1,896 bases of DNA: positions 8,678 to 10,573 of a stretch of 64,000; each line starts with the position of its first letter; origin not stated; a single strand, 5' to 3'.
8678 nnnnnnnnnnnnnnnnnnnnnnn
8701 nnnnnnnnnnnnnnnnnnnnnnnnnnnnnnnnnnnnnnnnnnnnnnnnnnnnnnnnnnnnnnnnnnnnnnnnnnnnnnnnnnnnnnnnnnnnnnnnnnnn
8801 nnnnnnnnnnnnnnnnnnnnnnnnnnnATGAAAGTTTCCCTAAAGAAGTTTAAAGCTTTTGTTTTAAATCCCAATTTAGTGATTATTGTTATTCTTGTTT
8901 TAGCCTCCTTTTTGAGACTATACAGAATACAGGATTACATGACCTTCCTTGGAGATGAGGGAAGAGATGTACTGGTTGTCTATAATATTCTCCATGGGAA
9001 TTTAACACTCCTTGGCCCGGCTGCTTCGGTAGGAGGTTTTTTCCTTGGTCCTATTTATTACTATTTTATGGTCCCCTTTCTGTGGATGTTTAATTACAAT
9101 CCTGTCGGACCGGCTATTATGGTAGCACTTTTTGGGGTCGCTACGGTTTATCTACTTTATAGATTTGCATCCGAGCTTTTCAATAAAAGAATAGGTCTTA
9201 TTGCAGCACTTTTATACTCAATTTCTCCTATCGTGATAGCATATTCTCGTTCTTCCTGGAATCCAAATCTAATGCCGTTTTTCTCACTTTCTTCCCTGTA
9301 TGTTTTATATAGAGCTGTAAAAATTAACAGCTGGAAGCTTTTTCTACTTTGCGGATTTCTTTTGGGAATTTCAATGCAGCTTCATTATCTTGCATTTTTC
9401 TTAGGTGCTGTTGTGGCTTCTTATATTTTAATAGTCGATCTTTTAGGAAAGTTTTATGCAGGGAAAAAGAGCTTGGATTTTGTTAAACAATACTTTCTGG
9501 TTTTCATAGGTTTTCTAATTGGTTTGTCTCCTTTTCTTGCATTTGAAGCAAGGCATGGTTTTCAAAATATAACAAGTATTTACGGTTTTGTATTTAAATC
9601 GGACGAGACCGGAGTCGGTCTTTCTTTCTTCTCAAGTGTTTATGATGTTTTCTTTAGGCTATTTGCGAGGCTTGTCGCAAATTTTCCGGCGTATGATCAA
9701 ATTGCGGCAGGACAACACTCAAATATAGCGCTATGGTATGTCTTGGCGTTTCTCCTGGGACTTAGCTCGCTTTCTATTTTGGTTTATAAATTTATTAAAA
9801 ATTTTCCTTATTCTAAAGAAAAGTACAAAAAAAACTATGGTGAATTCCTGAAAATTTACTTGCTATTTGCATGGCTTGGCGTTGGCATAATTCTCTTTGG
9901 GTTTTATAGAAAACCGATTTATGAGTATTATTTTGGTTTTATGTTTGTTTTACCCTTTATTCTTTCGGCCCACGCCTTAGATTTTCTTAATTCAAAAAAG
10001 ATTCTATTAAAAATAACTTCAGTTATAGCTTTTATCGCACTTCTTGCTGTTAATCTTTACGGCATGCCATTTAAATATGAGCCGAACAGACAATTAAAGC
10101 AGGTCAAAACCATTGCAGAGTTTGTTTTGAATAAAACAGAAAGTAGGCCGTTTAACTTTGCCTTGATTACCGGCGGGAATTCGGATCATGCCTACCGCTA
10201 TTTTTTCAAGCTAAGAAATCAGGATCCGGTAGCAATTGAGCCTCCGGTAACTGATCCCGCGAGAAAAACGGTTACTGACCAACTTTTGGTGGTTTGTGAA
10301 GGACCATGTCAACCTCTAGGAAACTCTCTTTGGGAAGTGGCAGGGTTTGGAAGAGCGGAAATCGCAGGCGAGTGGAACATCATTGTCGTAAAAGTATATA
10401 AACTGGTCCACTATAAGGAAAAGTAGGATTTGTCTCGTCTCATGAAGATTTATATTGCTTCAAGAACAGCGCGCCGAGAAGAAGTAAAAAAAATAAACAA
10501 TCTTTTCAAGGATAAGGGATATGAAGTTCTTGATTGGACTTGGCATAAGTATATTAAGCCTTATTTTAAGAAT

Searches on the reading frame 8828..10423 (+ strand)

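Call 15: search_protein_families(library=pfam, proteins=[window:8828-10423:+], max_evalue=0.001)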
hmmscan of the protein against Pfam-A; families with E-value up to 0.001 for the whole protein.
window:8828-10423:+ (532 aa): 1 family
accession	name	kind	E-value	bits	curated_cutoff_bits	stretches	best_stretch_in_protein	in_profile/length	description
PF13231.12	PMT_2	-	1.1e-15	58.6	26.1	1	75-209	4-137/160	Dolichyl-phosphate-mannose-protein mannosyltransferase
